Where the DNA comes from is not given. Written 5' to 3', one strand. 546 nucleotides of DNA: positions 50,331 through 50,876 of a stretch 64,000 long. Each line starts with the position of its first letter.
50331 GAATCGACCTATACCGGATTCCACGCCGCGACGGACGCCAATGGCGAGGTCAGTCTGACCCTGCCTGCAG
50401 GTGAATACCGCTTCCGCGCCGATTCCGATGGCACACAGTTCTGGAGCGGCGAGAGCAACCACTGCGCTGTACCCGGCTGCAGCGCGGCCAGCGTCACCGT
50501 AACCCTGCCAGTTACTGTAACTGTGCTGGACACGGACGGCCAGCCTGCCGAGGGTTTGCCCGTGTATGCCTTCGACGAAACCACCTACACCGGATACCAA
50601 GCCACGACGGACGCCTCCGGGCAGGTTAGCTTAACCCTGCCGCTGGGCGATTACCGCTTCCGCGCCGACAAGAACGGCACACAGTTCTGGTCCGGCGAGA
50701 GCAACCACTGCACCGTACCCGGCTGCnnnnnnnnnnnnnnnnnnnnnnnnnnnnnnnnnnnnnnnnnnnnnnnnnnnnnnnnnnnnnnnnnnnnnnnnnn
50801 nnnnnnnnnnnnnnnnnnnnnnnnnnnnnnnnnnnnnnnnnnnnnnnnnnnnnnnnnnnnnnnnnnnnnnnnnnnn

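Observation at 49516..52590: Twelve tandem 83-aa Cys-pair repeats inserted in the middle of the YD shell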

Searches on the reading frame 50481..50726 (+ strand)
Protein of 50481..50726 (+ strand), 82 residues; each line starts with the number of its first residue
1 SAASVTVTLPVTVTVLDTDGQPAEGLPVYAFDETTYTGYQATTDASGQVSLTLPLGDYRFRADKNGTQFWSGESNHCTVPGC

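Call 50: search_solved_structures(query=A2, max_evalue=0.1, show_alignments=2)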
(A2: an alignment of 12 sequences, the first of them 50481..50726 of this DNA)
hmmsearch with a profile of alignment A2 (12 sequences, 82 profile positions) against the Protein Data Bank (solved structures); distinct sequences matched with E-value up to 0.1: 9.
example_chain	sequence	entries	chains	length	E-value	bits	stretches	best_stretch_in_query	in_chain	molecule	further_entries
3e8v_A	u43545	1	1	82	0.0012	22.2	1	13-67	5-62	Possible transglutaminase-family protein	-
9e4q_A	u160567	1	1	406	0.016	18.6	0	42-66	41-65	Transcription factor ETV6,DARPin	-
9o0h_B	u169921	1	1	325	0.017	18.5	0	42-66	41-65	Transcription factor ETV6,Non-receptor tyrosine-protein kinase TNK1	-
7n2b_A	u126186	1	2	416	0.017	18.4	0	42-66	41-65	Transcription factor ETV6,Transcription factor ETV6,Transcription factor ETV6,3TEL-rigid-D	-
5l0p_A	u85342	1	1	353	0.024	18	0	42-66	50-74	Transcription factor ETV6, Transcription factor ETV6, Transcription factor ETV6, Ferric up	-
5n40_A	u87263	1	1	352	0.025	17.9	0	12-54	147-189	Putative invasin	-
5mpy_A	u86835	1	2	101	0.051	16.9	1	27-47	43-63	Multiple organellar RNA editing factor 9, chloroplastic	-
4oq1_A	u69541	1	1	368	0.066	16.6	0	26-61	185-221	Cell wall surface anchor family protein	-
5gi0_A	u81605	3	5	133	0.077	16.4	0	27-47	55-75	Multiple organellar RNA editing factor 9, chloroplastic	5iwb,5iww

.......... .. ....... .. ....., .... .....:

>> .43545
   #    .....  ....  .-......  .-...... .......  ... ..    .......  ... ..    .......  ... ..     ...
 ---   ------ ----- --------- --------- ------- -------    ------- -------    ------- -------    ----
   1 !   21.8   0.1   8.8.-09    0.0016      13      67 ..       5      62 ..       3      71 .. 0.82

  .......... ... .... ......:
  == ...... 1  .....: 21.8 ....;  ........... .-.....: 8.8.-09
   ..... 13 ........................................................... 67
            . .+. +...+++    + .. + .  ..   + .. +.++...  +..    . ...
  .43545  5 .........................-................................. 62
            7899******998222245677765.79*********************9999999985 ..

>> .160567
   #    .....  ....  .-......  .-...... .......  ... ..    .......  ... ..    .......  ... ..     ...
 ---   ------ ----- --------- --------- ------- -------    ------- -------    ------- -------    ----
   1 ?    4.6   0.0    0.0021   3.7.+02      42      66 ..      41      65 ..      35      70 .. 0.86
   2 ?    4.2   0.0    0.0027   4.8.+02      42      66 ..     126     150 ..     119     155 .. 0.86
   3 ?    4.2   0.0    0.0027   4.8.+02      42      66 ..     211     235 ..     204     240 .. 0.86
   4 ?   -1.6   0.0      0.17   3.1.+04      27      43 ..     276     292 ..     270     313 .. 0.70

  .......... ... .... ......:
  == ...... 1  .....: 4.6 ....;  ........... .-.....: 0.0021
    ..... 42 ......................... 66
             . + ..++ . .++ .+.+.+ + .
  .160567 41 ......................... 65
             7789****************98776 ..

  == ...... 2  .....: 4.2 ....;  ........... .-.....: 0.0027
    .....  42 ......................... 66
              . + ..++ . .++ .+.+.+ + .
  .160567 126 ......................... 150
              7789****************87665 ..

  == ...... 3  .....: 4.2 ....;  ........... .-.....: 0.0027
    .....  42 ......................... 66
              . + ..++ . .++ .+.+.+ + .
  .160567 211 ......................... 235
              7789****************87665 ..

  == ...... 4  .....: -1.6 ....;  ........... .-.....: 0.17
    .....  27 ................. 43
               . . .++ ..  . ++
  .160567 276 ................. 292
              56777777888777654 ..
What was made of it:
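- The unit has no close solved homologue by sequence (best hit 3e8v, E 0.0012; call 50).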

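Call 52: search_protein_representatives(alignment_id=A2)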
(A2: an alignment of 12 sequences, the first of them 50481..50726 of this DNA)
Query: 12 sequences, 82 profile positions. Proteins with E-value up to 0.001 (for the whole library): 3363; up to 1e-10: 1041; up to 1e-30: 407. The best 150 are listed.
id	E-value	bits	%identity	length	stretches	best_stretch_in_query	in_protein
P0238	0.0e+00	1388.2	-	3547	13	1-82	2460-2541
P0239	0.0e+00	1336.5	-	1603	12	3-82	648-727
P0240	0.0e+00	1320.7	-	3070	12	3-82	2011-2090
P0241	0.0e+00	1256.3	-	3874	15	4-82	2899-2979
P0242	0.0e+00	1235.5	-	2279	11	1-82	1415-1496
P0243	0.0e+00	1229.2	-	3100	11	2-82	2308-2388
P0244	0.0e+00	1197.3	-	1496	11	4-82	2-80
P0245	0.0e+00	1128.2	-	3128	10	3-82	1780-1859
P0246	0.0e+00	1127.0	-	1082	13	2-82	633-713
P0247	0.0e+00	1027.4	-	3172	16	3-82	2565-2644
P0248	0.0e+00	1000.5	-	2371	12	2-82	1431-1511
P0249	0.0e+00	993.5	-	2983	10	3-82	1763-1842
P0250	1.8e-283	931.8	-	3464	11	9-82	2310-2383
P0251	2.7e-282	928.0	-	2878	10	3-82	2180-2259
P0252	3.9e-280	921.1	-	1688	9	4-82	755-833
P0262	2.5e-218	723.0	-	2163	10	2-82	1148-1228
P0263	3.9e-211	700.0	-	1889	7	3-82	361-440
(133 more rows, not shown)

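Call 54: search_protein_families(library=pfam, proteins=[P0247, P0248, P0262, P0263], max_evalue=0.0001)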
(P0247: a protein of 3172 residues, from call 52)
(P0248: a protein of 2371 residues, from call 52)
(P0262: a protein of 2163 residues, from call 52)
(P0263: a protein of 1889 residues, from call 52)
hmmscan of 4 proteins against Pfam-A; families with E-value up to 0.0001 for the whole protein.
P0247 (3172 aa): 14 families
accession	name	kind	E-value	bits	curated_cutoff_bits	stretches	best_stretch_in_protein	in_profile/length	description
PF25390.1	WD40_RLD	-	2.5e-66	224.9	150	2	2921-3159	33-281/363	RCC1-like domain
PF13620.12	CarboxypepD_reg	-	8.7e-62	205.9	32.3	0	1600-1651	6-58/82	Carboxypeptidase regulatory-like domain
PF13540.12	RCC1_2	-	1.1e-43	146.4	22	5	2870-2898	1-29/30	Regulator of chromosome condensation (RCC1) repeat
PF00415.24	RCC1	-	4.1e-40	136.6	21.7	5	2938-2986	2-50/50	Regulator of chromosome condensation (RCC1) repeat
PF07691.17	PA14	-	1.1e-30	106.8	24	1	793-925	3-144/147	PA14 domain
PF07705.17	CARDB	-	1.9e-29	102.3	22.7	4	235-367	2-99/101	CARDB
PF02369.22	Big_1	-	1.3e-18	67.3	34.9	1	942-1038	7-93/93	Bacterial Ig-like domain (group 1)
PF10670.15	DUF4198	-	2.5e-17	64.2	34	0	2571-2624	149-205/209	Domain of unknown function (DUF4198)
PF07676.18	PD40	-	1.1e-12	48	20.9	0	1179-1199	8-28/38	WD40-like Beta Propeller Repeat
PF11974.14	bMG3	-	3.7e-12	46.5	34.9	0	1688-1721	26-59/103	Bacterial alpha-2-macroglobulin MG3 domain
PF17789.7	MG4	-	1.9e-11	44.5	24.7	0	2331-2371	18-60/95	Macroglobulin domain MG4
PF16405.10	DUF5013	-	8.5e-10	39.4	28.5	0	2612-2640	68-95/149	Domain of unknown function (DUF5013)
PF05688.17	BIg21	-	2.8e-09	37.9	27.4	0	2649-2698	40-79/109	Bacterial Immunoglobulin-like 21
PF25384.1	Alsin_RLD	-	6.3e-07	29.5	100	0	2994-3056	246-309/405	Alsin RCC1-like domain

P0248 (2371 aa): 17 families
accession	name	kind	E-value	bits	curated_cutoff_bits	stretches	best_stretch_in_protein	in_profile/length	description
PF13620.12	CarboxypepD_reg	-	1.1e-68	228.1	32.3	6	1440-1497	2-60/82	Carboxypeptidase regulatory-like domain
PF25390.1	WD40_RLD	-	1.5e-66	225.6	150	2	2067-2367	34-344/363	RCC1-like domain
PF02369.22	Big_1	-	4.7e-45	152.1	34.9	1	452-553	2-93/93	Bacterial Ig-like domain (group 1)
PF13540.12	RCC1_2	-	2.2e-41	139.1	22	5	2170-2199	1-30/30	Regulator of chromosome condensation (RCC1) repeat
PF00415.24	RCC1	-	3.5e-34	117.6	21.7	3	2084-2131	2-50/50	Regulator of chromosome condensation (RCC1) repeat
PF07691.17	PA14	-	2e-28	99.5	24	1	308-435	3-139/147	PA14 domain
PF07676.18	PD40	-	4.4e-18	65.2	20.9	0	694-729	9-37/38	WD40-like Beta Propeller Repeat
PF16405.10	DUF5013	-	3.3e-15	57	28.5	0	1628-1661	53-86/149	Domain of unknown function (DUF5013)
PF10670.15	DUF4198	-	4e-13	50.4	34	0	1439-1491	148-205/209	Domain of unknown function (DUF4198)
PF17802.7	SpaA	-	4.4e-12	46.4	23.1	0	1939-1986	13-61/91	Prealbumin-like fold domain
PF11974.14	bMG3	-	2.5e-11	43.9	34.9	0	1185-1237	8-59/103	Bacterial alpha-2-macroglobulin MG3 domain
PF22058.2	X25_BaPul_like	-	9.5e-10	38.9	27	0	1723-1741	36-54/87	Pullulanase X25 domain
PF17789.7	MG4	-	3.2e-09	37.3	24.7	0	1604-1646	18-60/95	Macroglobulin domain MG4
PF09134.16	Invasin_D3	-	3.5e-08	34.3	33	1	449-554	2-97/98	Invasin, domain 3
PF14578.12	GTP_EFTU_D4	-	9.8e-08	32.2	23.8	0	1681-1710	14-43/86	Elongation factor Tu domain 4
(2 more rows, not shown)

P0262 (2163 aa): 14 families
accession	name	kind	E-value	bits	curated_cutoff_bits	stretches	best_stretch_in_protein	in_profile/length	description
PF25390.1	WD40_RLD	-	3.6e-54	184.9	150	2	1771-1972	142-347/363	RCC1-like domain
PF13620.12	CarboxypepD_reg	-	1.6e-45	153.8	32.3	5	1240-1308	3-70/82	Carboxypeptidase regulatory-like domain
PF00415.24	RCC1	-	6.7e-38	129.5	21.7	3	1790-1837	2-50/50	Regulator of chromosome condensation (RCC1) repeat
PF13540.12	RCC1_2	-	2e-34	116.9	22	3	1773-1802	1-30/30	Regulator of chromosome condensation (RCC1) repeat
PF02369.22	Big_1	-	2.5e-21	76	34.9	0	1565-1608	19-65/93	Bacterial Ig-like domain (group 1)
PF11974.14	bMG3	-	8.7e-13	48.6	34.9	0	1482-1528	14-59/103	Bacterial alpha-2-macroglobulin MG3 domain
PF02415.23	Chlam_PMP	-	1.4e-10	40.7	20.6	0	391-407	3-19/19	Chlamydia polymorphic membrane protein (Chlamydia_PMP) repeat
PF10670.15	DUF4198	-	1.7e-08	35.3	34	0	1484-1536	148-205/209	Domain of unknown function (DUF4198)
PF16405.10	DUF5013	-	1.1e-07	32.5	28.5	0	1597-1627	59-89/149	Domain of unknown function (DUF5013)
PF22058.2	X25_BaPul_like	-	2.3e-07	31.2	27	0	1276-1295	36-55/87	Pullulanase X25 domain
PF04500.22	FLYWCH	-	2e-06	28.3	23.6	0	1517-1575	3-59/62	FLYWCH zinc finger domain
PF17802.7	SpaA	-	1.6e-05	25.4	23.1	0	2116-2137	35-57/91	Prealbumin-like fold domain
PF07495.19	Y_Y_Y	-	2.6e-05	24.5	26.6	0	2129-2142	35-48/65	Y_Y_Y domain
PF17789.7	MG4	-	5.4e-05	23.8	24.7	0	1484-1527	17-60/95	Macroglobulin domain MG4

P0263 (1889 aa): 8 families
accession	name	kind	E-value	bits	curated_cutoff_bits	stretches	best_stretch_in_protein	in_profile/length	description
PF07691.17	PA14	-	2e-32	112.5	24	3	851-962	39-138/147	PA14 domain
PF13620.12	CarboxypepD_reg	-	3.1e-31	108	32.3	3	369-425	2-59/82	Carboxypeptidase regulatory-like domain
PF16405.10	DUF5013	-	4.9e-12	46.7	28.5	0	624-677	38-91/149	Domain of unknown function (DUF5013)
PF17789.7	MG4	-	1.7e-09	38.2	24.7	0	615-662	18-67/95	Macroglobulin domain MG4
PF10528.15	GLEYA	-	9.7e-09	35.9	26.2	0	861-957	4-89/91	GLEYA domain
PF07576.18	BRAP2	-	2.1e-05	25.1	22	0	335-362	63-90/99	BRCA1-associated protein 2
PF24820.1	Diguanyl_cycl_sensor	-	4.1e-05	23.9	28.1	0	1245-1288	35-79/109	Diguanylate cyclase-like sensor domain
PF08329.16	ChitinaseA_N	-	8.2e-05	22.7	21.2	0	185-216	82-113/133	Chitinase A, N-terminal domain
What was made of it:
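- Closest known: Tandem Ig-like stalks of giant adhesins. Same: The same units connect the domains of non-Rhs giants (call 54).
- The same Cys-pair units occur in non-Rhs giants with PA14, CARDB or Big_1 domains and an RCC1 propeller (call 54). The same units serve as connecting arrays in unrelated proteins (call 54).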
